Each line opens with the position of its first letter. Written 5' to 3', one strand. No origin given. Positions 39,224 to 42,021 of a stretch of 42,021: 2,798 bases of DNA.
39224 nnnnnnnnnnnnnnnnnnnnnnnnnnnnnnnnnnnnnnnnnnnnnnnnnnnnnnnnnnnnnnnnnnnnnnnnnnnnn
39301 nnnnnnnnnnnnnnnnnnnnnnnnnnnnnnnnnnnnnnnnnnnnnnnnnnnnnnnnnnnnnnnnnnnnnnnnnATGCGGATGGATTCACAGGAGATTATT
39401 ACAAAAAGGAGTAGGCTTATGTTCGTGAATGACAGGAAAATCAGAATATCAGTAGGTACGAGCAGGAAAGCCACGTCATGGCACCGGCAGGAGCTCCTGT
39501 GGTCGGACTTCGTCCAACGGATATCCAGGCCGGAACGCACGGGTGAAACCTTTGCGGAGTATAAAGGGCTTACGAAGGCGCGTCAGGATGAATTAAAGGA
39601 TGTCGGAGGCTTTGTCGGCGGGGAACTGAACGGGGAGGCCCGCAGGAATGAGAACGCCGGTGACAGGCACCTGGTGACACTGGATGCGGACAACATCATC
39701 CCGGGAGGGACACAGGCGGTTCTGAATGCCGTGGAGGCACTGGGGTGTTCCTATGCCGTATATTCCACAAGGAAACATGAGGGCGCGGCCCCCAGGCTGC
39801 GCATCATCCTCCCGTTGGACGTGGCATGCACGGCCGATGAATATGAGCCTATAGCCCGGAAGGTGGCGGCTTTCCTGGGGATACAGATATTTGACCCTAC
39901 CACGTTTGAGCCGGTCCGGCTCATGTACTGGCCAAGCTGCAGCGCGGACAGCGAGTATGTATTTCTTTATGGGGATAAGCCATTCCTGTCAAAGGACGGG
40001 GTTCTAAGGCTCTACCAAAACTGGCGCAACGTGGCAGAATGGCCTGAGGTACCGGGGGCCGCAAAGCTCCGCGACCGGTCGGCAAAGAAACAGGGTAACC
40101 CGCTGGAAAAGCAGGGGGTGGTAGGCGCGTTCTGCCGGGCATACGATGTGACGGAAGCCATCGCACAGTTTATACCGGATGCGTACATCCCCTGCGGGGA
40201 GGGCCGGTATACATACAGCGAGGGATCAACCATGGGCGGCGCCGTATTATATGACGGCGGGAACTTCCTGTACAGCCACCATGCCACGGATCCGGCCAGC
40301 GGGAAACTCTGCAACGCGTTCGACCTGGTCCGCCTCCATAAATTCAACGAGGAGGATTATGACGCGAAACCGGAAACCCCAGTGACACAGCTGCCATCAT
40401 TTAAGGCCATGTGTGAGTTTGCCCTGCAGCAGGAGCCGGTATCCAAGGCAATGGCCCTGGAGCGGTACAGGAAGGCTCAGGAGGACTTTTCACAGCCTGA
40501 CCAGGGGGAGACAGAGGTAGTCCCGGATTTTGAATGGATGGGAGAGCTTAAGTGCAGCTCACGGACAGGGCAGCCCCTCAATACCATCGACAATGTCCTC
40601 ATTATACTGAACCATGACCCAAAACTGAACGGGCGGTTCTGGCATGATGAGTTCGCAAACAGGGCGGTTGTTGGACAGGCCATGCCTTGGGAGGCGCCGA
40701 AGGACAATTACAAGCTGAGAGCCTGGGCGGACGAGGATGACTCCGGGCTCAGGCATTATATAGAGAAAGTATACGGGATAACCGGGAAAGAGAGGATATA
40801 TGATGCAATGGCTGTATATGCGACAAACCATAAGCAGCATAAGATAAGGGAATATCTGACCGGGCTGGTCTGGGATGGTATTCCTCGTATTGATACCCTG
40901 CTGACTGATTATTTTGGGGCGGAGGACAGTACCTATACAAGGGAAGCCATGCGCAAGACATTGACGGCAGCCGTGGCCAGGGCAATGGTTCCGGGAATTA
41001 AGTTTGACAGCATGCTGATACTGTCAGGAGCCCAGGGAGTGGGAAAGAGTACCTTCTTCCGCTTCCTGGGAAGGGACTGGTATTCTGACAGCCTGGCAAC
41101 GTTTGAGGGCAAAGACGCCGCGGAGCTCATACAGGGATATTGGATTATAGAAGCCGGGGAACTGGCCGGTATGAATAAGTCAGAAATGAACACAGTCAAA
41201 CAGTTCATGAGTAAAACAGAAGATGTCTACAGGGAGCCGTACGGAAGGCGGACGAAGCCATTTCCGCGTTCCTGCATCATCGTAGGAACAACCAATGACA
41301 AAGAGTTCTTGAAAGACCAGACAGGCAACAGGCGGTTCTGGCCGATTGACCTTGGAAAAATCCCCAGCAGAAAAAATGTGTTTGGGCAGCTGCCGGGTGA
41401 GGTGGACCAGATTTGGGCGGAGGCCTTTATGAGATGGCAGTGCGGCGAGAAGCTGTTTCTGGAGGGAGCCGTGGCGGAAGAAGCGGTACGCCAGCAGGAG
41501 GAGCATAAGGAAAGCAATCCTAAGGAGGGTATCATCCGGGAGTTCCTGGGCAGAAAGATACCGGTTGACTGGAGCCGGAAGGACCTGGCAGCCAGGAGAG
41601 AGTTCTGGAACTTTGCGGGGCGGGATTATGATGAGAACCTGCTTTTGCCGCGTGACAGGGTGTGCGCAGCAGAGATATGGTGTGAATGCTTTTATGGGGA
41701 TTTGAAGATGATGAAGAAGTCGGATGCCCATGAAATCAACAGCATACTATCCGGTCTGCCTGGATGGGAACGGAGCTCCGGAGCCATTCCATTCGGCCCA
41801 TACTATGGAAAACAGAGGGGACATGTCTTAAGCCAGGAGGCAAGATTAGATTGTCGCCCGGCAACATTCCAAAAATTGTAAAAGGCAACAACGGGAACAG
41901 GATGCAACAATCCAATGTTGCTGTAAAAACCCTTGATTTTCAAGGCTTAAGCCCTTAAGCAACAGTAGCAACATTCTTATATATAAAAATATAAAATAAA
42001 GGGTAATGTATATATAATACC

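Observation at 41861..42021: Iteron-like GCAACA repeats, hairpins and (TA)n tracts downstream of the primase gene; the window looks like a complete circularly permuted genome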

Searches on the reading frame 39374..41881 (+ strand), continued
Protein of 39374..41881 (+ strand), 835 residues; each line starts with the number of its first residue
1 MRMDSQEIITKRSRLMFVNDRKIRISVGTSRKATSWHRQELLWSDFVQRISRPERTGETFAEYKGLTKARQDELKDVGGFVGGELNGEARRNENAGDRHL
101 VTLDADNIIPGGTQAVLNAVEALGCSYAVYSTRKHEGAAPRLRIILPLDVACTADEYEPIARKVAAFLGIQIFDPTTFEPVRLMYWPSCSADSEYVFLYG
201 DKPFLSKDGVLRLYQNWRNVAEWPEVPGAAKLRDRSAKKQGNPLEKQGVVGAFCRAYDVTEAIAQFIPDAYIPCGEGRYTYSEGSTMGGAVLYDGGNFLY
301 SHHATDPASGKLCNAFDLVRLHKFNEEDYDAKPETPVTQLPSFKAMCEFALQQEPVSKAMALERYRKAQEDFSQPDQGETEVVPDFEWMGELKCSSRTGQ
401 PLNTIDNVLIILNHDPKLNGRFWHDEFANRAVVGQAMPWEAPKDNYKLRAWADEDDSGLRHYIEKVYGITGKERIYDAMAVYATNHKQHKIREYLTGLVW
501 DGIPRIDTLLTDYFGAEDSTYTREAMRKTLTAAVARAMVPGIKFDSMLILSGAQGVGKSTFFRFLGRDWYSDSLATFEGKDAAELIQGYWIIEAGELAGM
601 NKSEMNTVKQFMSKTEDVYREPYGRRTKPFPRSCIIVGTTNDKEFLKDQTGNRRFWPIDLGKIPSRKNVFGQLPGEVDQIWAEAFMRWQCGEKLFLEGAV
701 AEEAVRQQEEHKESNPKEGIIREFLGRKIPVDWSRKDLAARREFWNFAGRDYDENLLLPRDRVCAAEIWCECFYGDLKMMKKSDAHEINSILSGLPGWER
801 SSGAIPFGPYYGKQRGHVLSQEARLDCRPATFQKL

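Call 64: find_related_loci(query=A3, collection=viral_contigs, flank=1500)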
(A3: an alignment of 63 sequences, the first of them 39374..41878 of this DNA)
Query A3 (835 aa) in viral_contigs; peptide patterns used: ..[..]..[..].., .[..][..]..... (x = any residue, [..] = any of these).
600 stretches matched a pattern (row limit reached: there are more); 598 encode a relative of the query (tblastn E <= 1e-3); the best 80 are kept; 80 distinct loci.
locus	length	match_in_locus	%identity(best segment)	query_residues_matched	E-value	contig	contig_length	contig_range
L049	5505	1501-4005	98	1-835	0e+0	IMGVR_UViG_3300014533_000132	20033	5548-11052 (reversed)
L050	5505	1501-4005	98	1-835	0e+0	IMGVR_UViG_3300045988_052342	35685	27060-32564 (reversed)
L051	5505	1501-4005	97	1-835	0e+0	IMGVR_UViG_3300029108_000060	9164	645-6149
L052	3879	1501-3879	98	1-793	0e+0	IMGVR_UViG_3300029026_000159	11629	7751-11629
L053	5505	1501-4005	98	1-835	0e+0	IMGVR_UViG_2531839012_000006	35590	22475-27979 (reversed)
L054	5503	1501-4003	98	1-835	0e+0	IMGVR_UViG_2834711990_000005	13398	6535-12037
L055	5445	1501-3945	66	2-818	0e+0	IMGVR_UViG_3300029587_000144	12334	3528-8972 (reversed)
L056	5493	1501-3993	65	2-834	0e+0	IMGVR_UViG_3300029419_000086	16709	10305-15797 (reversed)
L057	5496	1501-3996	64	2-835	0e+0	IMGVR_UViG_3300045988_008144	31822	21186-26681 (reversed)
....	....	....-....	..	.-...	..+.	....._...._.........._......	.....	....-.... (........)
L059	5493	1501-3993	65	2-834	0e+0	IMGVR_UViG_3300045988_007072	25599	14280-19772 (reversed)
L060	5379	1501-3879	58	20-818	0e+0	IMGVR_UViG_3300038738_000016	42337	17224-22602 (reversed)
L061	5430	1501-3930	55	15-834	0e+0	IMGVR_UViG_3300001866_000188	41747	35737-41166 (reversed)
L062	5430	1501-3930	55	15-834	0e+0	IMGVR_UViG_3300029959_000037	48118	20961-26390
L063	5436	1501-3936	57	2-818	0e+0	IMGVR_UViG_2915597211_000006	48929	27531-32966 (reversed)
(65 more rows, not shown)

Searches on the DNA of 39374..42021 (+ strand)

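Call 6: search_dna_similar(query=window:40800-42021:+, collection=phages, mode=near, max_rows=20)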
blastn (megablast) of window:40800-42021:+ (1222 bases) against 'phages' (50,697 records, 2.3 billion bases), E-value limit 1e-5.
No match.

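Call 19: search_rna_families(source=L009, start=5300, end=5900, threshold=evalue, max_evalue=1)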
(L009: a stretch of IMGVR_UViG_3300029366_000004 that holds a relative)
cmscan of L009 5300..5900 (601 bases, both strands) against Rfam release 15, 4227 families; matches with E-value up to 1: 2.
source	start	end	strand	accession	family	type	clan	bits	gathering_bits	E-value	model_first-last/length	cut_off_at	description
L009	5603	5679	-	RF04217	mir-297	Gene; miRNA;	-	20.5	90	0.62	1-71/71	no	mir-297 microRNA precursor family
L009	5614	5808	+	RF00230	T-box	Cis-reg; leader;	-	14.2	93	0.89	1-219/219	no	T-box leader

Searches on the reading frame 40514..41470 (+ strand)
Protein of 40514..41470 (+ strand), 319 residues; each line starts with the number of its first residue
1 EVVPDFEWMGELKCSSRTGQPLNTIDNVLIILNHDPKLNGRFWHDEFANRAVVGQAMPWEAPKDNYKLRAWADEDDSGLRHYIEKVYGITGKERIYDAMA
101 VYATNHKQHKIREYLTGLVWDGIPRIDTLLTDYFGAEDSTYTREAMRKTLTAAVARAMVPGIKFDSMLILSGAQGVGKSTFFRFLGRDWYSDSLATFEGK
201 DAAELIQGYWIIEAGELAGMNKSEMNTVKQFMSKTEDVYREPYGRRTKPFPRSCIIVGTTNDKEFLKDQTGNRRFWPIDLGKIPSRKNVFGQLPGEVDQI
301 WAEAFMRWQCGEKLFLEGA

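Call 58: search_protein_families(library=phrogs, proteins=[window:40514-41470:+], max_evalue=0.001)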
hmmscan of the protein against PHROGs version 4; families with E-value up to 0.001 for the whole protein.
window:40514-41470:+ (319 aa): 8 families
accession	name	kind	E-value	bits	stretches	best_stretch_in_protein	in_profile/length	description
phrog_256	-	DNA, RNA and nucleotide metabolism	2.5e-132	444.1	1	5-318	364-674/798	DNA helicase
phrog_1313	-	DNA, RNA and nucleotide metabolism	2.6e-109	367.7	1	8-316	138-449/568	DNA helicase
phrog_15962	-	DNA, RNA and nucleotide metabolism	1.9e-57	196.1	1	17-313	399-701/835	DNA primase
phrog_36873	-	DNA, RNA and nucleotide metabolism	2.7e-42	145.6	1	91-317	473-696/1082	DNA helicase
phrog_2249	-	DNA, RNA and nucleotide metabolism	1.7e-37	130.6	1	126-314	482-674/802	DNA primase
phrog_16593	-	DNA, RNA and nucleotide metabolism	1.3e-36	127.3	1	111-308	504-701/823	DNA primase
phrog_4630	-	DNA, RNA and nucleotide metabolism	7.4e-23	82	1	93-284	167-369/581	DNA primase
phrog_1829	-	DNA, RNA and nucleotide metabolism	3.2e-05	23.2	1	145-301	484-651/772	DNA primase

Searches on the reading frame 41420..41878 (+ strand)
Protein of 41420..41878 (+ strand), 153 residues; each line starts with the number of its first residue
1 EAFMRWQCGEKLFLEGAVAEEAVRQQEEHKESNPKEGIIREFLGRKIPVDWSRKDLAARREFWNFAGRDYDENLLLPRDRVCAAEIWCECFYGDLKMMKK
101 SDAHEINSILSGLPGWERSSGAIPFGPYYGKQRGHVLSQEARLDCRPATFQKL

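Call 24: search_protein_families(library=pfam, proteins=[window:41420-41878:+], max_evalue=1)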
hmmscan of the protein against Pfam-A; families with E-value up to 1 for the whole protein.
window:41420-41878:+ (153 aa): 0 families

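Call 54: predict_structure(alignment_id=A1)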
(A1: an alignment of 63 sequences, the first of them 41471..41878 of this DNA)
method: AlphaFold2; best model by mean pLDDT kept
length: 136 residues; sequences in the alignment: 63
mean_pLDDT: 85.8   pTM: 0.75
mean pLDDT of the five models: 85.8, 85.7, 84.8, 84.5, 83.3
residues with pLDDT >= 90: 93; 70-90: 16; 50-70: 24; < 50: 3
segments of 3 or more residues with pLDDT < 50: none
pLDDT, mean of each block of 10 residues (from residue 1): 52 70 95 92 88 88 97 95 97 95 95 96 70 62
secondary structure, 60 per line:
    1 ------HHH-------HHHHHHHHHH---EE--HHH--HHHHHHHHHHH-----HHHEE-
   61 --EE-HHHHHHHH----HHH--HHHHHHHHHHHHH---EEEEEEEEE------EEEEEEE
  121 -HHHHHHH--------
elements in order: H17-26 H39-49 H66-73 H83-95 E99-107 E114-120 H122-128

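Call 56: fold_search(model_id=the predicted structure, library=pdb)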
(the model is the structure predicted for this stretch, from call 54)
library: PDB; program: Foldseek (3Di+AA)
matches with E <= 10: 211; with E <= 0.001: 6
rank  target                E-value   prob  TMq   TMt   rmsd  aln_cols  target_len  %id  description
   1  7pds_D                4.6e-07  1.00  0.68  0.23   4.9       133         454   26  The structure of PriRep1 with dsDNA (released 2022-07-13)
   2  7pds_A                1.1e-06  1.00  0.67  0.22   4.3       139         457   24  The structure of PriRep1 with dsDNA (released 2022-07-13)
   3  7pds_C                1.3e-06  1.00  0.70  0.23   4.3       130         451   25  The structure of PriRep1 with dsDNA (released 2022-07-13)
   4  7pds_E                4.0e-06  1.00  0.70  0.23   4.4       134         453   25  The structure of PriRep1 with dsDNA (released 2022-07-13)
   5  7pds_F                7.8e-06  1.00  0.68  0.23   4.3       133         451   24  The structure of PriRep1 with dsDNA (released 2022-07-13)
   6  7pds_B                1.2e-05  1.00  0.71  0.23   4.2       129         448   24  The structure of PriRep1 with dsDNA (released 2022-07-13)
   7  5bs6_D                3.1e-01  0.25  0.29  0.19   7.4        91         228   12  Apo structure of transcriptional factor AraR from Bacteroides thetaiotaomicron VPI (released 2015-06-17)
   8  6gau_A                3.1e-01  0.16  0.26  0.05  12.5       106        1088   11  Extremely 'open' clamp structure of DNA gyrase: role of the Corynebacteriales GyrB specific insert (released 2019-02-20)
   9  5zw3_A                3.3e-01  0.16  0.23  0.16   8.0        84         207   18  Crystal Structure of TrmR from B. subtilis (released 2018-07-11)
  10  5bs6_A                5.2e-01  0.21  0.30  0.20   7.2        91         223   12  Apo structure of transcriptional factor AraR from Bacteroides thetaiotaomicron VPI (released 2015-06-17)
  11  5bs6_B                7.7e-01  0.20  0.28  0.19   5.3        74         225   11  Apo structure of transcriptional factor AraR from Bacteroides thetaiotaomicron VPI (released 2015-06-17)
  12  1d5v_MODEL_1_A        7.7e-01  0.10  0.26  0.33  11.1       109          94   13  SOLUTION STRUCTURE OF THE FORKHEAD DOMAIN OF THE ADIPOCYTE-TRANSCRIPTION FACTOR FREAC-11 (S12) (released 2000-10-11)
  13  8cli_A                8.3e-01  0.10  0.25  0.08   9.9        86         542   19  TFIIIC TauB-DNA monomer (released 2023-06-21)
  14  8cll_A                8.3e-01  0.09  0.23  0.13  10.1        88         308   17  Structural insights into human TFIIIC promoter recognition (released 2023-06-21)
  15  2irf_G                8.8e-01  0.08  0.24  0.28  11.6       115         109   13  CRYSTAL STRUCTURE OF AN IRF-2/DNA COMPLEX. (released 1999-10-08)
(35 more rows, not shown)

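Call 58: search_protein_families(library=phrogs, proteins=[window:41471-41878:+], max_evalue=0.001)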
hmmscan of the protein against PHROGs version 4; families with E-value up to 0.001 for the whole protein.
window:41471-41878:+ (136 aa): 2 families
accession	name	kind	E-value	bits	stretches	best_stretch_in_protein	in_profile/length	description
phrog_256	-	DNA, RNA and nucleotide metabolism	7.7e-27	95.2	1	2-119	677-793/798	DNA helicase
phrog_1313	-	DNA, RNA and nucleotide metabolism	2.1e-12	47.8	1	3-118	455-552/568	DNA helicase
